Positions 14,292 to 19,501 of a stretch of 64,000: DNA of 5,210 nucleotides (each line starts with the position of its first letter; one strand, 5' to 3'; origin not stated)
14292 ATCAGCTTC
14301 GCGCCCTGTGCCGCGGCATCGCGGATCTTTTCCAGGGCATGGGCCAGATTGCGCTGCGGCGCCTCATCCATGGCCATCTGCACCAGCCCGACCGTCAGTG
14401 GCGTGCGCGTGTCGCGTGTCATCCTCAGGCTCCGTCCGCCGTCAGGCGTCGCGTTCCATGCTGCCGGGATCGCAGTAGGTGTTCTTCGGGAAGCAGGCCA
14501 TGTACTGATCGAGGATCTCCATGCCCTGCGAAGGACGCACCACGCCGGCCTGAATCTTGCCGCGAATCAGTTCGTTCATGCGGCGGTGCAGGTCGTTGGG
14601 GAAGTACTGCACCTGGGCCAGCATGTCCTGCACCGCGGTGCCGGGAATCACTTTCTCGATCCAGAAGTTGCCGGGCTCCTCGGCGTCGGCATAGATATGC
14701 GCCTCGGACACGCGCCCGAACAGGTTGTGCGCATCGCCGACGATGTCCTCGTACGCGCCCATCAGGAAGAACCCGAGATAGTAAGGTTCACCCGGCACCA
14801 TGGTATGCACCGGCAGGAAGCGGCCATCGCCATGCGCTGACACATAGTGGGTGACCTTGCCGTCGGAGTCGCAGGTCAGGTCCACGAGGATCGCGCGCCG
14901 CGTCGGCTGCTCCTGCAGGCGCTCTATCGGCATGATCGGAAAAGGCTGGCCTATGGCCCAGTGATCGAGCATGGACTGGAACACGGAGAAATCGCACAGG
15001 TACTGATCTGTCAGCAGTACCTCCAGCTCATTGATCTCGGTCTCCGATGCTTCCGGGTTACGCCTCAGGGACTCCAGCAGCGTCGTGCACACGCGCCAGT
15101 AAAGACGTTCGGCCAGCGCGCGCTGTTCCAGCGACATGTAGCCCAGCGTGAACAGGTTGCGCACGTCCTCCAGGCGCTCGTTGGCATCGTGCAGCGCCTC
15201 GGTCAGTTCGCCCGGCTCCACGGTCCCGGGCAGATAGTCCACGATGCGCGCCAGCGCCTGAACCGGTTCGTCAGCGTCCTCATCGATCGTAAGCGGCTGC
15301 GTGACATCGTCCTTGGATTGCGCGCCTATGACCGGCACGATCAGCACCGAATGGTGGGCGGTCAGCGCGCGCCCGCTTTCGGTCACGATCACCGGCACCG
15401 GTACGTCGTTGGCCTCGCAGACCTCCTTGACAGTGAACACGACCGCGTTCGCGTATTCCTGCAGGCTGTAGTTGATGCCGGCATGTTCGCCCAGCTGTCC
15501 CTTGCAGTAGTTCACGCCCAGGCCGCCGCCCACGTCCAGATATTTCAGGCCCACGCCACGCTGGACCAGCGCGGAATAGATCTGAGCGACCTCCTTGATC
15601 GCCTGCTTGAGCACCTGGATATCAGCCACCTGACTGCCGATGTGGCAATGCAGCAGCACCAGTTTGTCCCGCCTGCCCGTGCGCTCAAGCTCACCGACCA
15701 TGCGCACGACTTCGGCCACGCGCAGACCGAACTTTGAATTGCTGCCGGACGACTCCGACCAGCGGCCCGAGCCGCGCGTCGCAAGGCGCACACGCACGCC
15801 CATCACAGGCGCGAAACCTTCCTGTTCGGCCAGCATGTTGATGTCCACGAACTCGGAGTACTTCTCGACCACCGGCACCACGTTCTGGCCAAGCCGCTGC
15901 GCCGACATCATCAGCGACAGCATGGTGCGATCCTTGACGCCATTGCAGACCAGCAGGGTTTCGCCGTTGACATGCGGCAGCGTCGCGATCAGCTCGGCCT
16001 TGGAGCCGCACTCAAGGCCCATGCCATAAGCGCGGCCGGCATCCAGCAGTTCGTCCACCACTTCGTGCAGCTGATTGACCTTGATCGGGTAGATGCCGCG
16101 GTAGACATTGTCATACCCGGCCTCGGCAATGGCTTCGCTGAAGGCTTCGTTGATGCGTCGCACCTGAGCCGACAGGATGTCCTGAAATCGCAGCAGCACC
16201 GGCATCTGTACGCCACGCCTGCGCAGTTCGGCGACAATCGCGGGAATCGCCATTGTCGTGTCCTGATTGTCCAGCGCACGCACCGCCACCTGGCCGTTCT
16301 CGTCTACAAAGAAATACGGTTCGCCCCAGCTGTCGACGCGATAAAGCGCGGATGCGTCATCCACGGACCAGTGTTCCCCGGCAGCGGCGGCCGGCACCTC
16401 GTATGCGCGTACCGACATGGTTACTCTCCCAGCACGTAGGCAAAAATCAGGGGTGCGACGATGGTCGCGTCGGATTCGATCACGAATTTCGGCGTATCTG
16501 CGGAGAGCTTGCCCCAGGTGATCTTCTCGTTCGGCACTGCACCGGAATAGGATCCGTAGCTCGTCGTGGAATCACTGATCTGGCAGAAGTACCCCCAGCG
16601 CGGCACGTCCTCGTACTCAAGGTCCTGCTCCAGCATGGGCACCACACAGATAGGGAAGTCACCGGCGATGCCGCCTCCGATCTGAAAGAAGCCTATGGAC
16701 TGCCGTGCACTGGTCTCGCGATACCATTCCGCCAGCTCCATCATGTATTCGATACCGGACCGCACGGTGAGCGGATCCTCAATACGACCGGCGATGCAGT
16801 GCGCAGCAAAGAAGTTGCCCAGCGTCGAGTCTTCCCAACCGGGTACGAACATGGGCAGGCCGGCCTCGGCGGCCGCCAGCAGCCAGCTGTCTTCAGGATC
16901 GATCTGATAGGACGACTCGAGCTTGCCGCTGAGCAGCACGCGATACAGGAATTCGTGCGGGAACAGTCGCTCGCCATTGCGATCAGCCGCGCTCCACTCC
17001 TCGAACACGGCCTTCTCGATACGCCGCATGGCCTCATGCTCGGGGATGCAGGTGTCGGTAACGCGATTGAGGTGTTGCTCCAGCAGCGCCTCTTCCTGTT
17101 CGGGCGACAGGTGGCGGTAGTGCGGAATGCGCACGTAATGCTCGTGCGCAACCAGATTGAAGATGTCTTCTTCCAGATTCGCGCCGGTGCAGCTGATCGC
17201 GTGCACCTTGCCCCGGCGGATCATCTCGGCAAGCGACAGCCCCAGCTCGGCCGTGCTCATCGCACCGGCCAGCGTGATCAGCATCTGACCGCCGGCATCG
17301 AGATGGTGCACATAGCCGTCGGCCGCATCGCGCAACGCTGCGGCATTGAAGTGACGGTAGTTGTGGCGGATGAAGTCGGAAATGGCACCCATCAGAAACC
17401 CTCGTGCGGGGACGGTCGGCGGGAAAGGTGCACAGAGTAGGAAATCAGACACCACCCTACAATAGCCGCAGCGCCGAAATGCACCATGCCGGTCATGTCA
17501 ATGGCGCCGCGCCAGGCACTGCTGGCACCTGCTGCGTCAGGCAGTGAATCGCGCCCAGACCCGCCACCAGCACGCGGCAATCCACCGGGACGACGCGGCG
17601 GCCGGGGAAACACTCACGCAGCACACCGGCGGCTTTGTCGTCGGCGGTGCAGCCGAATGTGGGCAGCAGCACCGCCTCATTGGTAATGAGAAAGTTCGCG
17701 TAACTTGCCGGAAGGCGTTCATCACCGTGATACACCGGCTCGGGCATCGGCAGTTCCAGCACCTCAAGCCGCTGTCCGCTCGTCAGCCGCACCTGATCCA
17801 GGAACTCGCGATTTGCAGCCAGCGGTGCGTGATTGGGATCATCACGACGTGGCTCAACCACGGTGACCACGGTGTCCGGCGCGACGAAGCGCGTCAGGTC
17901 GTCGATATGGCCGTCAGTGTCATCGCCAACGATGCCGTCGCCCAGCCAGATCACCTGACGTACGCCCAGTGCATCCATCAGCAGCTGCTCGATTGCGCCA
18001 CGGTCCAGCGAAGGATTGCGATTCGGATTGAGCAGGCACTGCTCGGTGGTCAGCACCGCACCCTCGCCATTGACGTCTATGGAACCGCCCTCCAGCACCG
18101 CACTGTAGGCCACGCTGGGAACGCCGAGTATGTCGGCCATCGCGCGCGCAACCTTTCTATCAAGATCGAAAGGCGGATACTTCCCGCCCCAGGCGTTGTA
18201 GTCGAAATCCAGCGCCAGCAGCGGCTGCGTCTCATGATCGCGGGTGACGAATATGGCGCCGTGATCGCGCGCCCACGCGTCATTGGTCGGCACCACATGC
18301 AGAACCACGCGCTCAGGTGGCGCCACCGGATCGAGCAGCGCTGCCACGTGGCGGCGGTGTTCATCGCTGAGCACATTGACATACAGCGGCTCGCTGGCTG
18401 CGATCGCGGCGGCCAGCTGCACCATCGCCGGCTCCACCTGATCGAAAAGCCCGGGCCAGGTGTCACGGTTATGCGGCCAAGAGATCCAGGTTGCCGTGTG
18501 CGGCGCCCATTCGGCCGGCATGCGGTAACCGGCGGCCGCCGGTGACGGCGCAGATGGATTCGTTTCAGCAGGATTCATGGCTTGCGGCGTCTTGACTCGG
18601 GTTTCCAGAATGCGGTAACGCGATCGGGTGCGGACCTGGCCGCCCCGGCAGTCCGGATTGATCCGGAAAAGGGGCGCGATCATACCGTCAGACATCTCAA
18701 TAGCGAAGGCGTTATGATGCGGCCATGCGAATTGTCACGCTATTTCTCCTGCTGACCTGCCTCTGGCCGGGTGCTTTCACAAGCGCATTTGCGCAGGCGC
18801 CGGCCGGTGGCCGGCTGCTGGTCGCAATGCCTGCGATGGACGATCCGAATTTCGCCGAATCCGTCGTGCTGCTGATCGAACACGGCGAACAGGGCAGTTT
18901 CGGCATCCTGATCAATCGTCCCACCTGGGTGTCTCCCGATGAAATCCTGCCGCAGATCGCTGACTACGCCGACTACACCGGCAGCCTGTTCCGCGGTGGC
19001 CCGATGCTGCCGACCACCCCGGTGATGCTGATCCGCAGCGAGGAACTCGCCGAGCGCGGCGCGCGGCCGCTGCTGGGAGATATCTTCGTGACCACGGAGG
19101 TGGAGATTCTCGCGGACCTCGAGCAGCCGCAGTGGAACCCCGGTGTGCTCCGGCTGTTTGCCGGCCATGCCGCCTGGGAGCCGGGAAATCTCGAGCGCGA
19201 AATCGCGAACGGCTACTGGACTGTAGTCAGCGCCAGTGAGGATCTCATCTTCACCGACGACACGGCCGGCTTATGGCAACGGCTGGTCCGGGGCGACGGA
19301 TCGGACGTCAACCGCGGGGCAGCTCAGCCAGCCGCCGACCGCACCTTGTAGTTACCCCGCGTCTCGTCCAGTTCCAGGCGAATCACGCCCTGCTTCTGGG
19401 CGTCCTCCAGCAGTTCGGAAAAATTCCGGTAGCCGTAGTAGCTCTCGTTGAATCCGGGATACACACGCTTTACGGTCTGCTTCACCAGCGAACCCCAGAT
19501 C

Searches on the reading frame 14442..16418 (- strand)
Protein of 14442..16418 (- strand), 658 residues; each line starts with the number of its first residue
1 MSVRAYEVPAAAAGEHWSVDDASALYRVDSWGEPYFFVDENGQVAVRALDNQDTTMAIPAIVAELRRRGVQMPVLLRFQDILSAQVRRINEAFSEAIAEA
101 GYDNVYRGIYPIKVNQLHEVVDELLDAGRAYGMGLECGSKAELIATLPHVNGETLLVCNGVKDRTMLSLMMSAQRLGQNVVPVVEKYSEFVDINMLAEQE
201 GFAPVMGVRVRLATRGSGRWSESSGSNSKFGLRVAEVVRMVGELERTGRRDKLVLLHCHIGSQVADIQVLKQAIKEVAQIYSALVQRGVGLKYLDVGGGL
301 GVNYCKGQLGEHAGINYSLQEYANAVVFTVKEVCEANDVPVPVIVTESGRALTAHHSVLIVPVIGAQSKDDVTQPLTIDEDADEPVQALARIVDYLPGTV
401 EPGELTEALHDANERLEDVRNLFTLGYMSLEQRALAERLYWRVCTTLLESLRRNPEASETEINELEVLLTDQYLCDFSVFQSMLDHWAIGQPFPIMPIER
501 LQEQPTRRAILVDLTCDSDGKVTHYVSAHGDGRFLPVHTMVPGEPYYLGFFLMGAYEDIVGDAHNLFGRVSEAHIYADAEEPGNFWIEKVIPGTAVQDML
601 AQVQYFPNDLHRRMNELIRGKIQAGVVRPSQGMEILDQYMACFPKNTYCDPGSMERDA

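Call 8: search_protein_families(library=pfam, proteins=[window:14442-16418:-])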
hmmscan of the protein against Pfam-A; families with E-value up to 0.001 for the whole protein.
window:14442-16418:- (658 aa): 3 families
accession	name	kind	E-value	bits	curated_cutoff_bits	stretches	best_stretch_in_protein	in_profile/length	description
PF02784.22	Orn_Arg_deC_N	-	4.4e-35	121.7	23.4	1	101-354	16-247/247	Pyridoxal-dependent decarboxylase, pyridoxal binding domain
PF17810.6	Arg_decarb_HB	-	1.1e-17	64.6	23.3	1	379-465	1-83/84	Arginine decarboxylase helical bundle domain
PF17944.6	Arg_decarbox_C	-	7e-08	33.3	23.3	1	596-648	1-50/51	Arginine decarboxylase C-terminal helical extension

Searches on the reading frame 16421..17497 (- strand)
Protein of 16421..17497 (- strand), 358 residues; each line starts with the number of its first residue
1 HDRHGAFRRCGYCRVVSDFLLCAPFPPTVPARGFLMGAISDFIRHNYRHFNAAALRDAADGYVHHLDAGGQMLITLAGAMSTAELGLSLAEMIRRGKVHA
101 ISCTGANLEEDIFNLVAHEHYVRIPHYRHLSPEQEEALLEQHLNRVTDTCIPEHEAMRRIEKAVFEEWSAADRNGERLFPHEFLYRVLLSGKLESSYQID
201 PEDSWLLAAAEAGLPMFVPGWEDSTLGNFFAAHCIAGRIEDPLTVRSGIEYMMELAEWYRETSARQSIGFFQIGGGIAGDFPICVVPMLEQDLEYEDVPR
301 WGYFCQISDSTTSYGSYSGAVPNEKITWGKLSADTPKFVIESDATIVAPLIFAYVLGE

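Call 71: search_protein_families(library=pfam, proteins=[window:16421-17497:-], max_evalue=0.00001)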
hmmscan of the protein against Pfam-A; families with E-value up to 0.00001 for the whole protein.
window:16421-17497:- (358 aa): 1 family
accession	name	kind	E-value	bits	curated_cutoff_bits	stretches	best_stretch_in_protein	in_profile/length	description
PF01916.23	DS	-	1.2e-40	140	27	1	50-354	11-287/288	Deoxyhypusine synthase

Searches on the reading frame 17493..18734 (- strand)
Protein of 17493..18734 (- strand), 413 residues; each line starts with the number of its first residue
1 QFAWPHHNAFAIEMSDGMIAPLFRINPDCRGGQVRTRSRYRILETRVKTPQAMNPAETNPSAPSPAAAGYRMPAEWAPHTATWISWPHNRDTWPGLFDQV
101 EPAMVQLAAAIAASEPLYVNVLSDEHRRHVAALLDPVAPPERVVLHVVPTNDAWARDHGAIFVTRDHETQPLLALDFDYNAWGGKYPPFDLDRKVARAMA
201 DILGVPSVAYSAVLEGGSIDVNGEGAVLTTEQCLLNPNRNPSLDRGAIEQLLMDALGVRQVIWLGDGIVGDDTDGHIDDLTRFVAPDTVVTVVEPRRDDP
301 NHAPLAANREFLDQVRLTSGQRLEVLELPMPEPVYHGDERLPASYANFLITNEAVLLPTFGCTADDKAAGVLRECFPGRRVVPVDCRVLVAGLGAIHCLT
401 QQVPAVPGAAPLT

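Call 71: search_protein_families(library=pfam, proteins=[window:17493-18734:-], max_evalue=0.00001)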
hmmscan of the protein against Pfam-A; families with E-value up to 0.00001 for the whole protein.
window:17493-18734:- (413 aa): 1 family
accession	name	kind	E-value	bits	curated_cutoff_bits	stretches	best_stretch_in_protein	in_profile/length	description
PF04371.20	PAD_porph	-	8.5e-122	406.8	25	1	71-404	1-321/321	Porphyromonas-type peptidyl-arginine deiminase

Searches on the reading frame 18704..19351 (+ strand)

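Call 72: search_protein_families(library=pfam, proteins=[window:18704-19351:+], max_evalue=0.00001)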
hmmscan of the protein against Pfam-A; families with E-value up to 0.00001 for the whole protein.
window:18704-19351:+ (215 aa): 1 family
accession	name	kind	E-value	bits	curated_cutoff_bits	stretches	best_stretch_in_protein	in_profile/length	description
PF02622.21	DUF179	-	2.8e-35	122.1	27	1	43-196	1-154/157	AlgH-like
